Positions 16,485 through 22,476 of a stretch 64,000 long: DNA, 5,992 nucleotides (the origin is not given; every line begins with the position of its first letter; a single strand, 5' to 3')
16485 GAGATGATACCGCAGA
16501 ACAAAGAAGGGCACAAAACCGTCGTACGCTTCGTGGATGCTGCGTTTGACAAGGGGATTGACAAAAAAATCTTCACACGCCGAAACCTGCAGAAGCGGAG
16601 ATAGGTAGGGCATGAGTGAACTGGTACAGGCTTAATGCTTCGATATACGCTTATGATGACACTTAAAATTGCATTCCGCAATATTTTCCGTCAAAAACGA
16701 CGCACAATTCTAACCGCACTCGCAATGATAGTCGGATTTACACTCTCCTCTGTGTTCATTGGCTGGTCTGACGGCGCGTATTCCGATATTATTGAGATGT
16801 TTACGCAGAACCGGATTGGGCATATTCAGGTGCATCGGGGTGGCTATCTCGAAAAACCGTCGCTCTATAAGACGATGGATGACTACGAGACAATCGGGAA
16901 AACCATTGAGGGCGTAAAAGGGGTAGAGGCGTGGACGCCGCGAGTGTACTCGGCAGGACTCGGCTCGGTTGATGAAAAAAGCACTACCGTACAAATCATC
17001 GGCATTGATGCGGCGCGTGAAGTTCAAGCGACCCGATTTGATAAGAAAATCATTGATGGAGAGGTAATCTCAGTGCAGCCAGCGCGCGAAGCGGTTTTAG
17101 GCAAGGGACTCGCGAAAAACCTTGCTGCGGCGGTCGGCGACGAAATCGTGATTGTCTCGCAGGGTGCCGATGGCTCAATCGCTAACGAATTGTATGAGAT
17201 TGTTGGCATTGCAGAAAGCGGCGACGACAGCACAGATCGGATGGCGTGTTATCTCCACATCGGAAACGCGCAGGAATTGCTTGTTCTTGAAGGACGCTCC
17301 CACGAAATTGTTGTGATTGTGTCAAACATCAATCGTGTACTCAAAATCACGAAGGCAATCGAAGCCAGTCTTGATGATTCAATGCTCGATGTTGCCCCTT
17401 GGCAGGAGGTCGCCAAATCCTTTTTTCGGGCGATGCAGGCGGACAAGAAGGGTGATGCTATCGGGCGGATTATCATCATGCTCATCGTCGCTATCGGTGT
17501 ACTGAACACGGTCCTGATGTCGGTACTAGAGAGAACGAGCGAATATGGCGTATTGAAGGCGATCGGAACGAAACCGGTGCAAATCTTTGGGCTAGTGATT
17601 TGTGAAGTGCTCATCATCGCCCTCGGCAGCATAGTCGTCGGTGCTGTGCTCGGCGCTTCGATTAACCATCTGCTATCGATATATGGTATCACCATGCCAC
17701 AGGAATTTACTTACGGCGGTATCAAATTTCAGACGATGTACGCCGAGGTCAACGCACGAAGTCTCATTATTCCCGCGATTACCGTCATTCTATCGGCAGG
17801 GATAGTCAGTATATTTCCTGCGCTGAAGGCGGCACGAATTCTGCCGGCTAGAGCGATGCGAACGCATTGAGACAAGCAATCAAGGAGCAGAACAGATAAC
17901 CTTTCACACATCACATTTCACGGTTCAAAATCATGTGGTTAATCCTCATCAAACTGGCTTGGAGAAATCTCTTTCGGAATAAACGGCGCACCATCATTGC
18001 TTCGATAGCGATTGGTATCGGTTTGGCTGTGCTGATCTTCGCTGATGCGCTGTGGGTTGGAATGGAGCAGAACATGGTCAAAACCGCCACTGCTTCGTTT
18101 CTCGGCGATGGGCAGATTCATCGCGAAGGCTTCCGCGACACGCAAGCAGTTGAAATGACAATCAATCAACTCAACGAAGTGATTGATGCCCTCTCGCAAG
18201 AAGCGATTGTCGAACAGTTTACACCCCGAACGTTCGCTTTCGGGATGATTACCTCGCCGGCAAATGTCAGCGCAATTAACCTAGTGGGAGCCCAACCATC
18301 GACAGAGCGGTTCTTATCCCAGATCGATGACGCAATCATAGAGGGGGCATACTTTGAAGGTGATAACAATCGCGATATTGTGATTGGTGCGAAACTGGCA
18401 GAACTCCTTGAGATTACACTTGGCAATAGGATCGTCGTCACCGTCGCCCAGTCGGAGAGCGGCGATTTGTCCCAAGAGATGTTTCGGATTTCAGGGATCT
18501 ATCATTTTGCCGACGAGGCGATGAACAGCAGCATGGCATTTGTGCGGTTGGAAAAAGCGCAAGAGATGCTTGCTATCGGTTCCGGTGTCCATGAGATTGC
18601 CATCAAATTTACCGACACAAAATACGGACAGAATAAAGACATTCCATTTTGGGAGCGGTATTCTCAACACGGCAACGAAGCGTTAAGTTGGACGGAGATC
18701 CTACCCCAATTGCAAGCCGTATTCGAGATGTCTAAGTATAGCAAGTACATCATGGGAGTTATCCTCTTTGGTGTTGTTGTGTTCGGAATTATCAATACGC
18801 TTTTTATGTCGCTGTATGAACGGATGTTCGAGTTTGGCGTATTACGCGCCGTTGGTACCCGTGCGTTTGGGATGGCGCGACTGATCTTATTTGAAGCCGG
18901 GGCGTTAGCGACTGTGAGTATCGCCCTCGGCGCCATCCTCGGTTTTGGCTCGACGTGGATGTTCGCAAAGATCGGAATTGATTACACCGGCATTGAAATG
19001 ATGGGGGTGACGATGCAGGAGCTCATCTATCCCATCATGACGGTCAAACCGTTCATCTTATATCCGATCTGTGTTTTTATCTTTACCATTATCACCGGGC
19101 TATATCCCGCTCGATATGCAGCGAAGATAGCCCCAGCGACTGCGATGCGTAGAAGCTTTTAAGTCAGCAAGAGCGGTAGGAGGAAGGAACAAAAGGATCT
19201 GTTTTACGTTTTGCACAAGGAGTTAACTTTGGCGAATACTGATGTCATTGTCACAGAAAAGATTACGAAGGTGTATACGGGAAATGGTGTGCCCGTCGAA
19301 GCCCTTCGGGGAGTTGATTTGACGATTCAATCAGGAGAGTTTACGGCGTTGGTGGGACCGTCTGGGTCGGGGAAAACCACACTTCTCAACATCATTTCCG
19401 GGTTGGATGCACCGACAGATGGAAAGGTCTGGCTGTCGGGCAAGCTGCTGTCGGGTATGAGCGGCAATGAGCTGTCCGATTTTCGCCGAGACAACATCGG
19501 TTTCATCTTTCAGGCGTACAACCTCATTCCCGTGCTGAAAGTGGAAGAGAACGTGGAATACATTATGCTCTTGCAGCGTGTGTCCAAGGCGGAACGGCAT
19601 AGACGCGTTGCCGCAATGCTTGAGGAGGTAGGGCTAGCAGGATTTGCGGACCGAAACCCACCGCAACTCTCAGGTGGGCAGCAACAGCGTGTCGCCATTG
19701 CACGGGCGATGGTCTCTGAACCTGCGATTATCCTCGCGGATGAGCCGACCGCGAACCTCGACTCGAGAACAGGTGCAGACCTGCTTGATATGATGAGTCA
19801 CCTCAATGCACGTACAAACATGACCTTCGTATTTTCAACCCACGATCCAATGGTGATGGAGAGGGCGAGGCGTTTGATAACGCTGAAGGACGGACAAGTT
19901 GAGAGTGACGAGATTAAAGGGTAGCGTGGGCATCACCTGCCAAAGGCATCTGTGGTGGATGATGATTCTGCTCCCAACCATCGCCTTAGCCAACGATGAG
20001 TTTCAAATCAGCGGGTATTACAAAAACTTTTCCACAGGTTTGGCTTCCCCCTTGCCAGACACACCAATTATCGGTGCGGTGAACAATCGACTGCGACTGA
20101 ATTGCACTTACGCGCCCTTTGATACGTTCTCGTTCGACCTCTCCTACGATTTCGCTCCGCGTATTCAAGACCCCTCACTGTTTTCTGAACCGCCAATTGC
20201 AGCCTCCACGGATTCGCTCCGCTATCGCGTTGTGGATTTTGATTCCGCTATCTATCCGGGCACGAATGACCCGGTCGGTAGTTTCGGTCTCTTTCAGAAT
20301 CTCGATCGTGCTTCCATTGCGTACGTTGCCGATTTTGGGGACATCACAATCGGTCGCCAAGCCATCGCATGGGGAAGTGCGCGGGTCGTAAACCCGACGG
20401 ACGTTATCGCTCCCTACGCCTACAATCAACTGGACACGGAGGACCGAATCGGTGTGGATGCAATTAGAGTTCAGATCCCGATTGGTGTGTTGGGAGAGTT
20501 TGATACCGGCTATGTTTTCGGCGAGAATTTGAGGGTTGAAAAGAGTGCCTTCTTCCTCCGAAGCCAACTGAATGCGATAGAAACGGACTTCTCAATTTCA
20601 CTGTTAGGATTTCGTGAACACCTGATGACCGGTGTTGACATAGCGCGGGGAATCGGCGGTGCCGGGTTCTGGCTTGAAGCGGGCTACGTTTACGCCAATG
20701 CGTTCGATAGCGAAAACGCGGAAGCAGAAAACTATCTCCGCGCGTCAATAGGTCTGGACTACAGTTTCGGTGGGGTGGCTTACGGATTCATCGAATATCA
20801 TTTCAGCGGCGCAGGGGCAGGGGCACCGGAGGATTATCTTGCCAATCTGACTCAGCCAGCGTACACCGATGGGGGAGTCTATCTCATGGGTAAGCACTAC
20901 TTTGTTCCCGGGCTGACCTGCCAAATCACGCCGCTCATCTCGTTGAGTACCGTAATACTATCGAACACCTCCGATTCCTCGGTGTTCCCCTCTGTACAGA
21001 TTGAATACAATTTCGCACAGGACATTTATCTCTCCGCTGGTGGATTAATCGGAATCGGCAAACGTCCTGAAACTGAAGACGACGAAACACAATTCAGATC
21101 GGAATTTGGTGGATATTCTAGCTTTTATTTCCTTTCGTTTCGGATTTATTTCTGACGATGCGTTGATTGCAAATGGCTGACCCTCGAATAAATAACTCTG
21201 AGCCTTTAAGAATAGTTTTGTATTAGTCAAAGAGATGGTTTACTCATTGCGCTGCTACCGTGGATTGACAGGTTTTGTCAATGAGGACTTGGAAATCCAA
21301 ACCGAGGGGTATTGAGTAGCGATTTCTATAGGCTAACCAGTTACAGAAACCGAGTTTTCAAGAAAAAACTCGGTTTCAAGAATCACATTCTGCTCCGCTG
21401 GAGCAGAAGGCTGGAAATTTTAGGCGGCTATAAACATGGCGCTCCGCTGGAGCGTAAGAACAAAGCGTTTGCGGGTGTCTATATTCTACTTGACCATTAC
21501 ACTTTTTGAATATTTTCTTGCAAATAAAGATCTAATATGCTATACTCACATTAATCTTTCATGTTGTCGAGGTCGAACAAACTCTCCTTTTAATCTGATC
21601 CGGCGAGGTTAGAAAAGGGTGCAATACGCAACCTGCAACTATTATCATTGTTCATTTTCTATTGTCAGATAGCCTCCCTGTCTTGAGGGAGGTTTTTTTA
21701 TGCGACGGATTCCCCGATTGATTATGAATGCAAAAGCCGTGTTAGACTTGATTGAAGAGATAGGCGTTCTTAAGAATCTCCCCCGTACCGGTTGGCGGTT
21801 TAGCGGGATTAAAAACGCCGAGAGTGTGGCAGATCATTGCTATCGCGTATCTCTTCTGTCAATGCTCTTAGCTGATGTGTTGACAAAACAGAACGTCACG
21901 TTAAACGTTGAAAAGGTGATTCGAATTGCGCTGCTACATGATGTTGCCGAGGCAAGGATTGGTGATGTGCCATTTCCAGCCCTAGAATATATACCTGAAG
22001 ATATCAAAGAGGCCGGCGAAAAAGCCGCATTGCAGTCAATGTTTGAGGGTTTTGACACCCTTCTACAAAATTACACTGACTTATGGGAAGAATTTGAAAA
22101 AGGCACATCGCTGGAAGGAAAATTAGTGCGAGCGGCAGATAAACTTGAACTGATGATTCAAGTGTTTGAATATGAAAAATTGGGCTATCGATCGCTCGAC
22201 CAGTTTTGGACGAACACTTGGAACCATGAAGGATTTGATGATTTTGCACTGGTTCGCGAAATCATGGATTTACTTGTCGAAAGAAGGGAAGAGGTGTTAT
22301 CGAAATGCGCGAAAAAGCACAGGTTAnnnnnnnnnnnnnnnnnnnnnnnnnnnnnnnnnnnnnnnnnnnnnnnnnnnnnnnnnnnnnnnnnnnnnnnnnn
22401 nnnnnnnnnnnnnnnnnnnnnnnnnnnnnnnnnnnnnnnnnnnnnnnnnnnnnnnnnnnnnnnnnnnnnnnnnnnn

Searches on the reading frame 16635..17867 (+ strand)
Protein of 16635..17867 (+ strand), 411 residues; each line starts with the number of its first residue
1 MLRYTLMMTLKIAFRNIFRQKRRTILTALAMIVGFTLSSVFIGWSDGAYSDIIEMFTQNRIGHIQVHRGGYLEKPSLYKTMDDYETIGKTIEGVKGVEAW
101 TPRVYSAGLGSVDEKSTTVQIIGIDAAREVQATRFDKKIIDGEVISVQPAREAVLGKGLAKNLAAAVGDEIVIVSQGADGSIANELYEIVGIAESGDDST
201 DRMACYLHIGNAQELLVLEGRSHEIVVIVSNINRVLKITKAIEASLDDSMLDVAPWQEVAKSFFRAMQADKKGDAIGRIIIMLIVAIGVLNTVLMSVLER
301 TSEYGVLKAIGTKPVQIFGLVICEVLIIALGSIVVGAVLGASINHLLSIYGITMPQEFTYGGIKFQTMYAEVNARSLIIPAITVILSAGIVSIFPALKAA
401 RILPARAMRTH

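Call 48: search_protein_families(library=ncbifam, proteins=[window:16635-17867:+], max_evalue=1e-8)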
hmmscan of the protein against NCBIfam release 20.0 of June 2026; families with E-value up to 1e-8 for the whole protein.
window:16635-17867:+ (411 aa): 4 families
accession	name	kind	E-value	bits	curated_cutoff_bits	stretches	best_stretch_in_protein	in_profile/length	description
TIGR02212.1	lolCE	equivalog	7.3e-34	117.4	362.45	1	79-410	70-410/411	lipoprotein-releasing ABC transporter permease subunit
NF008357.0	PRK11146.1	exception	1.1e-18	67.3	439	1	76-408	70-411/414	lipoprotein-releasing ABC transporter permease subunit LolE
TIGR02213.1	lolE_release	exception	1.2e-13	50.7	540.35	1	75-409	66-409/411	lipoprotein-releasing ABC transporter permease subunit LolE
NF008076.0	PRK10814.1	exception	1.4e-12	47.4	473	1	111-409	105-397/399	lipoprotein-releasing ABC transporter permease subunit LolC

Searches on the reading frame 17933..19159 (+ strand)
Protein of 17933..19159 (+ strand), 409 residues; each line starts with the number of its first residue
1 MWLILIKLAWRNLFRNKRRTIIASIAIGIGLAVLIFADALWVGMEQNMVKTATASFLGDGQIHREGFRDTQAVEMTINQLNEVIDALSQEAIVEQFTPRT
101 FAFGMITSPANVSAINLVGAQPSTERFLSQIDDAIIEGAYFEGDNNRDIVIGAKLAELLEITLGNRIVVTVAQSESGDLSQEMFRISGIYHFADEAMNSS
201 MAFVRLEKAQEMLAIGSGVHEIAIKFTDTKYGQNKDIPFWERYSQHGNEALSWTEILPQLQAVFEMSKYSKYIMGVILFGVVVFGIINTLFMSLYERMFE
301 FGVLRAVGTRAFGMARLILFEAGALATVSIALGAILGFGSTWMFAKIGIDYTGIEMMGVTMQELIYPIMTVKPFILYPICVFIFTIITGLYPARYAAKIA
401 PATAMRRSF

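Call 48: search_protein_families(library=ncbifam, proteins=[window:17933-19159:+], max_evalue=1e-8)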
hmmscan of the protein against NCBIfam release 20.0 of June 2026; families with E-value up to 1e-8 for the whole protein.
window:17933-19159:+ (409 aa): 4 families
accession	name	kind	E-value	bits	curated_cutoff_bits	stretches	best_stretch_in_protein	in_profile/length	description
TIGR02212.1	lolCE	equivalog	9.5e-34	117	362.45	1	20-406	24-409/411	lipoprotein-releasing ABC transporter permease subunit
NF008357.0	PRK11146.1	exception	1.4e-27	96.6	439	1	21-404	28-410/414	lipoprotein-releasing ABC transporter permease subunit LolE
TIGR02213.1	lolE_release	exception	6.8e-23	81.2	540.35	1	21-404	25-407/411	lipoprotein-releasing ABC transporter permease subunit LolE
NF008076.0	PRK10814.1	exception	5.1e-11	42.2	473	1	23-406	30-397/399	lipoprotein-releasing ABC transporter permease subunit LolC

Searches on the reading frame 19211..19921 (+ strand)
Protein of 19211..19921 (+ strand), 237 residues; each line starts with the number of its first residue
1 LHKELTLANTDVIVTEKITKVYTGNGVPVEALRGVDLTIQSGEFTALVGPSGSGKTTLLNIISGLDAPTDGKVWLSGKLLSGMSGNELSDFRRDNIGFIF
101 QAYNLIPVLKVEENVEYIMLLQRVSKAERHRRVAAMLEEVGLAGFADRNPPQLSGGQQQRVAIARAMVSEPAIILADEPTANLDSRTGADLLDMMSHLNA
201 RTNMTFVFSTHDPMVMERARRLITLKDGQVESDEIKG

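Call 48: search_protein_families(library=ncbifam, proteins=[window:19211-19921:+], max_evalue=1e-8)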
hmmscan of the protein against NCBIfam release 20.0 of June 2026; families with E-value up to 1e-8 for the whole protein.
window:19211-19921:+ (237 aa): 180 families (the best 25 are shown)
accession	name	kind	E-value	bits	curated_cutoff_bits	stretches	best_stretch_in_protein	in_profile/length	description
TIGR02211.1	LolD_lipo_ex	equivalog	1e-65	221.4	307.75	1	13-230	2-219/221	lipoprotein-releasing ABC transporter ATP-binding protein LolD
NF038007.1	ABC_ATP_DarD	equivalog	2.7e-59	200.3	375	1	15-229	4-217/218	darobactin export ABC transporter ATP-binding protein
TIGR02673.1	FtsE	equivalog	9.3e-59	198.7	264.85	1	16-229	5-214/214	cell division ATP-binding protein FtsE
TIGR02982.1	heterocyst_DevA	subfamily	3.3e-58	196.9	295.8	1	16-230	5-219/220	ABC exporter ATP-binding subunit, DevA family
TIGR03608.1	L_ocin_972_ABC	subfamily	3.4e-57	193.2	254.85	1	30-225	12-206/206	putative bacteriocin export ABC transporter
NF007826.0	PRK10535.1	equivalog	6.3e-57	193.2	966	1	13-233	5-224/648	macrolide ABC transporter ATP-binding protein/permease MacB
NF007879.0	PRK10584.1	equivalog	2.4e-56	191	336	1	12-231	6-225/228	putative ABC transporter ATP-binding protein YbbA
NF008639.0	PRK11629.1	equivalog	2.9e-55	187.2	360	1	9-232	3-226/234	lipoprotein-releasing ABC transporter ATP-binding protein LolD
NF040933.2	ABC_arch_GlcV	equivalog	7.8e-55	186.2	450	1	13-230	3-220/357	glucose ABC transporter ATP-binding protein GlcV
TIGR03265.1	PhnT2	equivalog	6.4e-54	183.5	457.7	1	28-231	16-214/353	putative 2-aminoethylphosphonate ABC transporter ATP-binding protein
NF006987.0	PRK09452.1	equivalog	4.8e-53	180.2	482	1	9-233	14-229/378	spermidine/putrescine ABC transporter ATP-binding protein PotA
TIGR00968.1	3a0106s01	subfamily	7.8e-53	179.4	342.75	1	17-231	5-210/237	sulfate ABC transporter ATP-binding protein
NF008653.0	PRK11650.1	subfamily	9.7e-52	176.2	432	1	15-231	6-214/357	sn-glycerol-3-phosphate ABC transporter ATP-binding protein UgpC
TIGR02315.1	ABC_phnC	equivalog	9.3e-51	172.6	266.1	1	13-230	2-224/243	phosphonate ABC transporter ATP-binding protein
TIGR01186.1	proV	subfamily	3.9e-50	171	326.6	1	31-230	8-208/363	betaine/proline/choline family ABC transporter ATP-binding protein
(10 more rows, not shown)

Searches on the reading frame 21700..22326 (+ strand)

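Call 48: search_protein_families(library=ncbifam, proteins=[window:21700-22326:+], max_evalue=1e-8)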
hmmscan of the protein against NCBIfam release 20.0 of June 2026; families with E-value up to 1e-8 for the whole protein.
window:21700-22326:+ (209 aa): 1 family
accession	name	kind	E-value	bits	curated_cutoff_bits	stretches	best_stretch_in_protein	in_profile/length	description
NF003009.0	PRK03826.1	equivalog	1.2e-09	38.2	122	1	35-158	22-148/197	5'-deoxynucleotidase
